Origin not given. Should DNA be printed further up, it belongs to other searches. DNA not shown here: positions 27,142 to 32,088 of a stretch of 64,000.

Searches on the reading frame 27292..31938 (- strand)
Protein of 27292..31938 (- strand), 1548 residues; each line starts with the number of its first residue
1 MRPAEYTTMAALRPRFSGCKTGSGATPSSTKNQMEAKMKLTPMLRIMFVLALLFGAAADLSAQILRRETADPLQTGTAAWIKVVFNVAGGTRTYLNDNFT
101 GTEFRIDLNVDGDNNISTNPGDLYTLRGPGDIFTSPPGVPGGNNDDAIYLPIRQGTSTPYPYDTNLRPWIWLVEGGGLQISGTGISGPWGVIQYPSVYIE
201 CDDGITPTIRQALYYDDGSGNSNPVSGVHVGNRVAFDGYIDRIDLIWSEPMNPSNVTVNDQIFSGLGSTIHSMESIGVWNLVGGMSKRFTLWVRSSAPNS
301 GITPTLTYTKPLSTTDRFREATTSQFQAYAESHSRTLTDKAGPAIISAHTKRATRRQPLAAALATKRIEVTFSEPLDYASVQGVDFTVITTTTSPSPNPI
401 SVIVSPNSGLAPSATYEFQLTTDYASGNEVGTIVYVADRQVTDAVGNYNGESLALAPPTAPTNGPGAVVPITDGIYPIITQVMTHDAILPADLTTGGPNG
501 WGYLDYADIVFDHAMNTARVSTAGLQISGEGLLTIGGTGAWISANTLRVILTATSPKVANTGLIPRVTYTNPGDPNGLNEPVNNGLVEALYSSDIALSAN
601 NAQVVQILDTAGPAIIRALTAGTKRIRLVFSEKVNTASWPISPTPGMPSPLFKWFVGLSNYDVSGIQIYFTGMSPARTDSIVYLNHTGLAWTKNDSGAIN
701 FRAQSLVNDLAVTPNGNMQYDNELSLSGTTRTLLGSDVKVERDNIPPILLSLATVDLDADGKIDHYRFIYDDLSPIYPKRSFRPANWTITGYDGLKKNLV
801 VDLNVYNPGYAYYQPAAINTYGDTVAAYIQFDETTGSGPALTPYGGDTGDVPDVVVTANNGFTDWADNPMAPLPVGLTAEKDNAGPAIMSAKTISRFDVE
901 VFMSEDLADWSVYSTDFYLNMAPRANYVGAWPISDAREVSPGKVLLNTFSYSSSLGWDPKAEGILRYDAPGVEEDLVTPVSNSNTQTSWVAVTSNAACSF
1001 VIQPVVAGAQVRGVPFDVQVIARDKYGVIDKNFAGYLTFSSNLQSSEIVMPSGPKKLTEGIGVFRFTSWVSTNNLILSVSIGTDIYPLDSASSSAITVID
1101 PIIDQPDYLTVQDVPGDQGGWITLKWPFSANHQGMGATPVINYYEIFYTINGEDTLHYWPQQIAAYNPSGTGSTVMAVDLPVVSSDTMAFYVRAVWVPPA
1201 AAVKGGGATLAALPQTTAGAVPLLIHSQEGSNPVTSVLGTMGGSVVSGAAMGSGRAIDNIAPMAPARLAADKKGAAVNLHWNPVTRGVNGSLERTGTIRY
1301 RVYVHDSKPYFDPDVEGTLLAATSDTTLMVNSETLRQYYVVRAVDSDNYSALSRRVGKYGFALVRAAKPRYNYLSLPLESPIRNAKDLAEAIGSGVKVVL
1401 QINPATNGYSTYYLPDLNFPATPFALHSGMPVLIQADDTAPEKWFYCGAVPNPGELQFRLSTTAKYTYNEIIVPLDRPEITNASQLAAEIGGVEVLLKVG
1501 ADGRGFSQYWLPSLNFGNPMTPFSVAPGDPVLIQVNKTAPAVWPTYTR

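Call 11: search_protein_families(library=pfam, proteins=[window:27292-31938:-], max_evalue=0.001)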
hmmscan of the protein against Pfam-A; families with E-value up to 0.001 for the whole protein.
window:27292-31938:- (1548 aa): 1 family
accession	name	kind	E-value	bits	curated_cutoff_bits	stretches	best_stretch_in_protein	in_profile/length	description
PF13205.12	Big_5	-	2.4e-07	31.9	23.6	1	363-423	19-86/105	Bacterial Ig-like domain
